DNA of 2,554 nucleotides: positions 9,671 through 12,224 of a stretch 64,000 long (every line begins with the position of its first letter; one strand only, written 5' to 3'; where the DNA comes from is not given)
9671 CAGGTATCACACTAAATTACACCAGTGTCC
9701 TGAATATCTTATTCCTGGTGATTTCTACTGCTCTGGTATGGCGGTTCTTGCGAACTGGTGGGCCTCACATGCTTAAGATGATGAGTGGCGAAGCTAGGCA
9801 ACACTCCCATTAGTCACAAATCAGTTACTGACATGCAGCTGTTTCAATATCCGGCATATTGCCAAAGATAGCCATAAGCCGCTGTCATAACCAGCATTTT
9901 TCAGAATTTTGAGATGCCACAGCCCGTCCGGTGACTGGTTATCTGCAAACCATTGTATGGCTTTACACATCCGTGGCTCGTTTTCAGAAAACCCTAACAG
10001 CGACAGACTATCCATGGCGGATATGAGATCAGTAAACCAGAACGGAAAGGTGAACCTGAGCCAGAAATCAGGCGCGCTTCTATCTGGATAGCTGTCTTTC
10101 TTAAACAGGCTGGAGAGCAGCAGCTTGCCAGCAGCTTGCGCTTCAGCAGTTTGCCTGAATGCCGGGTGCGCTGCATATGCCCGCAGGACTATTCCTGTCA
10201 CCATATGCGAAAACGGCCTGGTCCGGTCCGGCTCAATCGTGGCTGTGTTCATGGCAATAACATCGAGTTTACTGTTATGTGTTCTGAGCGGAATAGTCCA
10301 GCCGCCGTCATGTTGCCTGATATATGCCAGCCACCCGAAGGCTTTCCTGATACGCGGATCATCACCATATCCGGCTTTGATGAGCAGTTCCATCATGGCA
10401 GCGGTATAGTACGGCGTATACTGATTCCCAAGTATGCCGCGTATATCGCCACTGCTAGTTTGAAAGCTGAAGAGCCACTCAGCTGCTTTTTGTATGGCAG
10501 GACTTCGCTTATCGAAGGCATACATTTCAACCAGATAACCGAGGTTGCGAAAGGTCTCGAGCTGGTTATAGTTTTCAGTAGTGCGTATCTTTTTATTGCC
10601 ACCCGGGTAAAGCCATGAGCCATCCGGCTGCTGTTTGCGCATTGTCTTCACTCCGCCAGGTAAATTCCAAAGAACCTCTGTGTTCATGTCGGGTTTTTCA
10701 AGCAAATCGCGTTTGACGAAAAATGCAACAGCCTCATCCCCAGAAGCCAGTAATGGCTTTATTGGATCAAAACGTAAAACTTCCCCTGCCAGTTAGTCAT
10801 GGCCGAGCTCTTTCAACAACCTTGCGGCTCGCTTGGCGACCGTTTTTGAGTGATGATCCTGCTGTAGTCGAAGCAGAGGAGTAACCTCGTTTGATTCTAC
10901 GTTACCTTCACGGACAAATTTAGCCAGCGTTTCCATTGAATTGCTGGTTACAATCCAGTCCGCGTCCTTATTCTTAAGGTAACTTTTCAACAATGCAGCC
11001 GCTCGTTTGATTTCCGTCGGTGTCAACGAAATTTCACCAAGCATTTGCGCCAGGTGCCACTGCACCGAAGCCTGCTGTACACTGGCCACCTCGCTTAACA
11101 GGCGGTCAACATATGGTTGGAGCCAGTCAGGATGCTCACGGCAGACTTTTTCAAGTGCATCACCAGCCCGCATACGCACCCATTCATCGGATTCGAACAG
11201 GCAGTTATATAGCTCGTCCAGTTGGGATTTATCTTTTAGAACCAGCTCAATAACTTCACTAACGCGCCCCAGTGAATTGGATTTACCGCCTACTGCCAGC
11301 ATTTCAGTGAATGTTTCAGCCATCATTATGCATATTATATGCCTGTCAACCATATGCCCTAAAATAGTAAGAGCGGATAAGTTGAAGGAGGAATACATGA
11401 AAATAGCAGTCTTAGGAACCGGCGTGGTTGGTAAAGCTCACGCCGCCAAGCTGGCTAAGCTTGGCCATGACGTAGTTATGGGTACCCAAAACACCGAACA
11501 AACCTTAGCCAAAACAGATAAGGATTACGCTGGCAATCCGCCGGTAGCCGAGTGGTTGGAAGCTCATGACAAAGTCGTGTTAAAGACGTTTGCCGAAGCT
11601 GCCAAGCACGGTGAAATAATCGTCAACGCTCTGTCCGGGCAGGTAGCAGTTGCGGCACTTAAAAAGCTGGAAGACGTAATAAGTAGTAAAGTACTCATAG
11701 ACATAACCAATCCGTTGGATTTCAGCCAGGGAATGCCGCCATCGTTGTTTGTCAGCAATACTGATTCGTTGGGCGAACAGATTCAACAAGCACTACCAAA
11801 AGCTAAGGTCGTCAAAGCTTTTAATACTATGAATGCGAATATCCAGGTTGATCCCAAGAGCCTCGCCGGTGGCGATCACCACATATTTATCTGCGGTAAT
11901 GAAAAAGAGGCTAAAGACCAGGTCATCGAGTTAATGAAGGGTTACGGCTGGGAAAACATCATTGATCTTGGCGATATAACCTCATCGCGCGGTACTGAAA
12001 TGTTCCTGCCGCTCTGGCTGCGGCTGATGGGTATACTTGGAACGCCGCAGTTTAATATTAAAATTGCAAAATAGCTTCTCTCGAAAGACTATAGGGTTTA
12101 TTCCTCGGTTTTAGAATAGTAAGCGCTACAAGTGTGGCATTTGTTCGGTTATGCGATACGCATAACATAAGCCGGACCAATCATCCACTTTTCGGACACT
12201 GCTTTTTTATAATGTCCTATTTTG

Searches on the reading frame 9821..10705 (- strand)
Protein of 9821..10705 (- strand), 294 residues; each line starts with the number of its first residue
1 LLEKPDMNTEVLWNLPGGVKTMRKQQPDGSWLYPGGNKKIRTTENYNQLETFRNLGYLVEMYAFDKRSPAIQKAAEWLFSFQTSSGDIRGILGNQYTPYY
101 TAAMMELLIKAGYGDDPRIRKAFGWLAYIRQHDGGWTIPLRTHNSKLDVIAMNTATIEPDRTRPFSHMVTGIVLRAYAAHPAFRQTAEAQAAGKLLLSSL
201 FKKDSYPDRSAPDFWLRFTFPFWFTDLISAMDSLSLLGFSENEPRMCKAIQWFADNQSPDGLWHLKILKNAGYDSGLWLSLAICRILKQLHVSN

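Call 15: search_protein_families(library=pfam, proteins=[window:9821-10705:-], max_evalue=0.001)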
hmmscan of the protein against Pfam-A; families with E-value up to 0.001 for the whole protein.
window:9821-10705:- (294 aa): 2 families
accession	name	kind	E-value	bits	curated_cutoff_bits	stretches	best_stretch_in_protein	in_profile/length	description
PF13243.12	SQHop_cyclase_C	-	1.4e-10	41.2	26.1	1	60-138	150-228/319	Squalene-hopene cyclase C-terminal domain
PF13249.12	SQHop_cyclase_N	-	0.00012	21.9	26.2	0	66-123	227-279/291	Squalene-hopene cyclase N-terminal domain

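Call 85: search_protein_families(library=ncbifam, proteins=[window:9821-10705:-], max_evalue=0.00001)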
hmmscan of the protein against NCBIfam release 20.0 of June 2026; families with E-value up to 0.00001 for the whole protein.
window:9821-10705:- (294 aa): 3 families
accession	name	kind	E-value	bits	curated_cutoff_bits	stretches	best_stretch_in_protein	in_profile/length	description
TIGR01507.1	hopene_cyclase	equivalog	1.8e-09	36.6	431.1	1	61-137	466-542/640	squalene--hopene cyclase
TIGR03463.1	osq_cycl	subfamily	6e-08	31.4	851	0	68-137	476-545/634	2,3-oxidosqualene cyclase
TIGR01787.1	squalene_cyclas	subfamily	6.8e-08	31.6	322.7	0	68-137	458-528/622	squalene/oxidosqualene cyclases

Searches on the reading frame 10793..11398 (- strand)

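Call 15: search_protein_families(library=pfam, proteins=[window:10793-11398:-], max_evalue=0.001)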
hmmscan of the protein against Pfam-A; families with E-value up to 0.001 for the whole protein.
window:10793-11398:- (201 aa): 2 families
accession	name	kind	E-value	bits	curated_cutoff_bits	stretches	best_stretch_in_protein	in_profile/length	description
PF13646.12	HEAT_2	-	1.5e-07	32.1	27.7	0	99-195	3-87/88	HEAT repeats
PF01602.26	Adaptin_N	-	0.00042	19.4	37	1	62-198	195-329/524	Adaptin N terminal region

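Call 85: search_protein_families(library=ncbifam, proteins=[window:10793-11398:-], max_evalue=0.00001)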
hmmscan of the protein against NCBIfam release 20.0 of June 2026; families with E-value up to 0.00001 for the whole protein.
window:10793-11398:- (201 aa): 0 families

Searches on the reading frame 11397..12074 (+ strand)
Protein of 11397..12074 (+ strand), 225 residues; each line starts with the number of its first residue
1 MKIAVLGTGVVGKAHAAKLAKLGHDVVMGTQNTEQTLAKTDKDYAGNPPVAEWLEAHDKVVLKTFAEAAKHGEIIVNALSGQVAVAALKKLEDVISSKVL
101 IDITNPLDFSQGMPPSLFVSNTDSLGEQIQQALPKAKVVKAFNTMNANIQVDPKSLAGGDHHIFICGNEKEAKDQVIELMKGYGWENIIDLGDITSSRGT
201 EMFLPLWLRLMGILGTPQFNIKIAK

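Call 15: search_protein_families(library=pfam, proteins=[window:11397-12074:+], max_evalue=0.001)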
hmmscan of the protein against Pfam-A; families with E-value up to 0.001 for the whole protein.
window:11397-12074:+ (225 aa): 6 families
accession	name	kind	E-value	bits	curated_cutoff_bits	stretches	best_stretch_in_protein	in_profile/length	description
PF03807.23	F420_oxidored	-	1.7e-13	51.4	21.6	1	2-106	1-94/94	NADP oxidoreductase coenzyme F420-dependent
PF01210.29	NAD_Gly3P_dh_N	-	5.4e-06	26.9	23.1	1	2-101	1-99/158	NAD-dependent glycerol-3-phosphate dehydrogenase N-terminus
PF07991.19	KARI_N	-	2.6e-05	24.3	20.6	1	2-62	6-66/165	Acetohydroxy acid isomeroreductase, NADPH-binding domain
PF03721.20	UDPG_MGDP_dh_N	-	0.00014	21.9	27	1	1-33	1-33/187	UDP-glucose/GDP-mannose dehydrogenase family, NAD binding domain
PF03446.21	NAD_binding_2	-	0.00016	22.2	21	1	2-85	1-69/161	NAD binding domain of 6-phosphogluconate dehydrogenase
PF02558.23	ApbA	-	0.0002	21.4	22.2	1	3-99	1-94/150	Ketopantoate reductase PanE/ApbA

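Call 85: search_protein_families(library=ncbifam, proteins=[window:11397-12074:+], max_evalue=0.00001)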
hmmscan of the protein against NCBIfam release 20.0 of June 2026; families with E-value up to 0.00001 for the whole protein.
window:11397-12074:+ (225 aa): 1 family
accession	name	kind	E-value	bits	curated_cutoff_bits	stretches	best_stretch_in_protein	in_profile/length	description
TIGR01915.1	npdG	equivalog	4e-24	85.8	149.8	1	1-209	1-206/220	NADPH-dependent F420 reductase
